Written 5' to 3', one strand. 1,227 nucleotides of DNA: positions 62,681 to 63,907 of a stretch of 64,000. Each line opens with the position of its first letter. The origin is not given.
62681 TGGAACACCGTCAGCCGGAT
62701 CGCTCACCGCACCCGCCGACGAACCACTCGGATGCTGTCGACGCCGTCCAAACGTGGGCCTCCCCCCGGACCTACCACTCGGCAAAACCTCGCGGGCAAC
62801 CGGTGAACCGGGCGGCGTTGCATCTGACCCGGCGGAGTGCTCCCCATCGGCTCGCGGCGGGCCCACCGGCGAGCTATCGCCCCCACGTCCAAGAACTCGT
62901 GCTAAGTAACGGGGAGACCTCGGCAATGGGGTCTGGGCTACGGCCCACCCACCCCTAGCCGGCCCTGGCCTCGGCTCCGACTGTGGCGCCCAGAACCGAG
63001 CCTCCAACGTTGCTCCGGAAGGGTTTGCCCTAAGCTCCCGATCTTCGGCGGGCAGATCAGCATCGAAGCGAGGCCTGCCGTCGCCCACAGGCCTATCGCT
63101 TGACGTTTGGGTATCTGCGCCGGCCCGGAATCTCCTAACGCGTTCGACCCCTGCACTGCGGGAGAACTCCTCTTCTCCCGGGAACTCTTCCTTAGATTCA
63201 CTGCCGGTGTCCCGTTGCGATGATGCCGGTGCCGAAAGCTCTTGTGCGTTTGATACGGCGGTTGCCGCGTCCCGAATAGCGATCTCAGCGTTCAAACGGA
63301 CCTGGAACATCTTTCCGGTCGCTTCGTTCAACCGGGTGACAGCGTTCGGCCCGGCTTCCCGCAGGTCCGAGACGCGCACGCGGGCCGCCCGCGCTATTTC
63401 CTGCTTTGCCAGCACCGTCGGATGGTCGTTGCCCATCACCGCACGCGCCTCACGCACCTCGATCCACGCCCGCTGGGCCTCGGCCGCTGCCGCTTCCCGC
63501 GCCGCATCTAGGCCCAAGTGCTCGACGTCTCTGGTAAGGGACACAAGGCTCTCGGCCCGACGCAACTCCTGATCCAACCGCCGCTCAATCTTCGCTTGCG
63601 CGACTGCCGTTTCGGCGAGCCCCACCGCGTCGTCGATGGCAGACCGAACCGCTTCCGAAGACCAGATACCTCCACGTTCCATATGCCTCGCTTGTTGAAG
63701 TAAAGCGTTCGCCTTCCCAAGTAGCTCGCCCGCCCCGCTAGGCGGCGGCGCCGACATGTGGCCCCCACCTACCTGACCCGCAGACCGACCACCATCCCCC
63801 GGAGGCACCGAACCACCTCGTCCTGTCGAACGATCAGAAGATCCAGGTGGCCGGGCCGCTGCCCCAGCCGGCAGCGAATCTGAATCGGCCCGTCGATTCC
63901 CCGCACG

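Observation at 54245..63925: Giant repetitive modular gene of unassigned family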

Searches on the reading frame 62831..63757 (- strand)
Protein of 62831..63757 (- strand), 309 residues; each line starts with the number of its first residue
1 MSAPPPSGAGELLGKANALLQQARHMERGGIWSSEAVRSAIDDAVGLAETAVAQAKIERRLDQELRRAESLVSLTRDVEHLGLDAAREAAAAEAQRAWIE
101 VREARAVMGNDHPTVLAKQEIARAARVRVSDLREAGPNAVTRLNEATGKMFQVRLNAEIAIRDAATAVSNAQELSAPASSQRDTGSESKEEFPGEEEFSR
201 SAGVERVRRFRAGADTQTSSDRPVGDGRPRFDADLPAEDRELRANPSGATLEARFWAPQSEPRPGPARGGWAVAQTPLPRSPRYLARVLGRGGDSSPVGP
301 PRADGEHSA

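Call 98: search_protein_families(library=pfam, proteins=[window:62831-63757:-], max_evalue=10)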
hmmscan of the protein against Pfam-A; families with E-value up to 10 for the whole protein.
window:62831-63757:- (309 aa): 1 family
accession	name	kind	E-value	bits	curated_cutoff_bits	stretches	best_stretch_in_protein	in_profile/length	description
PF07007.17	LprI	-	0.0082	16.9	22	1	59-126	23-100/106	Lysozyme inhibitor LprI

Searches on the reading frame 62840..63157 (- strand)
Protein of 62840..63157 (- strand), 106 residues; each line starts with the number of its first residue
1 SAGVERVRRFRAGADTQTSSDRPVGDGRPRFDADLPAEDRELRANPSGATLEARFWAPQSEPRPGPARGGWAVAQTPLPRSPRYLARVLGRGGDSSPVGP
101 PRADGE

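Call 71: find_related_loci(query=A6, collection=genome_contigs, flank=10000)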
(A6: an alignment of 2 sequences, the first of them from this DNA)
Query A6 (106 aa) in genome_contigs; peptide patterns used: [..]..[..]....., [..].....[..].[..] (x = any residue, [..] = any of these).
257 stretches matched a pattern, but none encodes a relative of the query by tblastn (E <= 1e-3).

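Call 74: find_homologous_proteins(query=A6, max_evalue=0.01)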
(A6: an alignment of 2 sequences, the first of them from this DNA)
Query A6 (2 sequences): 539 candidates shared short words with the query, none scored E <= 0.01.
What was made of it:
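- Tried and rejected: the 5.8-billion protein set (call 74);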

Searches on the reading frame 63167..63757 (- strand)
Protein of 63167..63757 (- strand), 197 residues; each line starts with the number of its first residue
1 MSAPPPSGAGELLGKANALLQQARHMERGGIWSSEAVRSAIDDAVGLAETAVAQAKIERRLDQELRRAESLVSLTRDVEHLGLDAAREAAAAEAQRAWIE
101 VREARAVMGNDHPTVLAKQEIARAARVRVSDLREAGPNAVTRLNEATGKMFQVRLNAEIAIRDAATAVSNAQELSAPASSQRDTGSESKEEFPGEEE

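Call 96: search_solved_structures(query=A2, max_evalue=10, show_alignments=3)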
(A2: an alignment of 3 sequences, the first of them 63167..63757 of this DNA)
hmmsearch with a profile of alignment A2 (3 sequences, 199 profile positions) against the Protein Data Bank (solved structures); distinct sequences matched with E-value up to 10: 7.
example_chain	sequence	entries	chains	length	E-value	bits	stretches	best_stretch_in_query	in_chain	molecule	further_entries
4zry_B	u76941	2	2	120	0.037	17.1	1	124-179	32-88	Keratin, type II cytoskeletal 1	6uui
5udl_A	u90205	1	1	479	1.4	12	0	90-116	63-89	Interferon-induced protein with tetratricopeptide repeats 1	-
5udi_A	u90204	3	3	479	1.4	12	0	90-116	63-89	Interferon-induced protein with tetratricopeptide repeats 1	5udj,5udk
6c6k_A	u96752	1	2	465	1.4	12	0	90-116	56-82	Interferon-induced protein with tetratricopeptide repeats 1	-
5w5h_A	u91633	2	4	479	1.4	12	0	90-116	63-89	Interferon-induced protein with tetratricopeptide repeats 1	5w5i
9wae_A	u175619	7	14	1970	3.5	10.7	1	88-174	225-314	Helicase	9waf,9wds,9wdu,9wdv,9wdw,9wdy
1mc8_A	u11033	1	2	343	7.1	9.7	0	133-177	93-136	Flap Endonuclease-1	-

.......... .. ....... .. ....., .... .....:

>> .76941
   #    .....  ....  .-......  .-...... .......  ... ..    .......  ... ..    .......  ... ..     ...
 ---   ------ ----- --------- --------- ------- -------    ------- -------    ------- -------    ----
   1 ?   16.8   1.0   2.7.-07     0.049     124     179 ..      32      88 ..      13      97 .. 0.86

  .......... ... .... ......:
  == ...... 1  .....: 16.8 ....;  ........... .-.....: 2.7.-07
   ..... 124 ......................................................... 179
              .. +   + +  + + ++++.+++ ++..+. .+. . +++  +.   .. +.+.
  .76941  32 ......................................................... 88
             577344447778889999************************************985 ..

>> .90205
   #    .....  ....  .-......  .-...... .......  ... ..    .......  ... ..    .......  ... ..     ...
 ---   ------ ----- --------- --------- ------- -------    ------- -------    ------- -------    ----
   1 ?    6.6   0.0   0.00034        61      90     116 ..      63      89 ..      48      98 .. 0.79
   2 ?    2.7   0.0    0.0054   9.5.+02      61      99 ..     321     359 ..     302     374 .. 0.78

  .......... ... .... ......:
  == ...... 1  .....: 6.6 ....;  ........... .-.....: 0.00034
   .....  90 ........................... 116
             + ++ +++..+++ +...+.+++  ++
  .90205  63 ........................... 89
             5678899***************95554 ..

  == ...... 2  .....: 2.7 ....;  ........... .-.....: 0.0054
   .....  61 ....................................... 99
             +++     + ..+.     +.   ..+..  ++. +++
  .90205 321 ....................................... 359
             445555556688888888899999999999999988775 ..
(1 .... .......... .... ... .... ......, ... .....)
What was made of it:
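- On ESCRT-III / PspA / Vipp1 (helical core plus C-terminal MIM): The helical-module profile against PDB sequences gives only a keratin coiled coil at E 0.04 (call 96).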
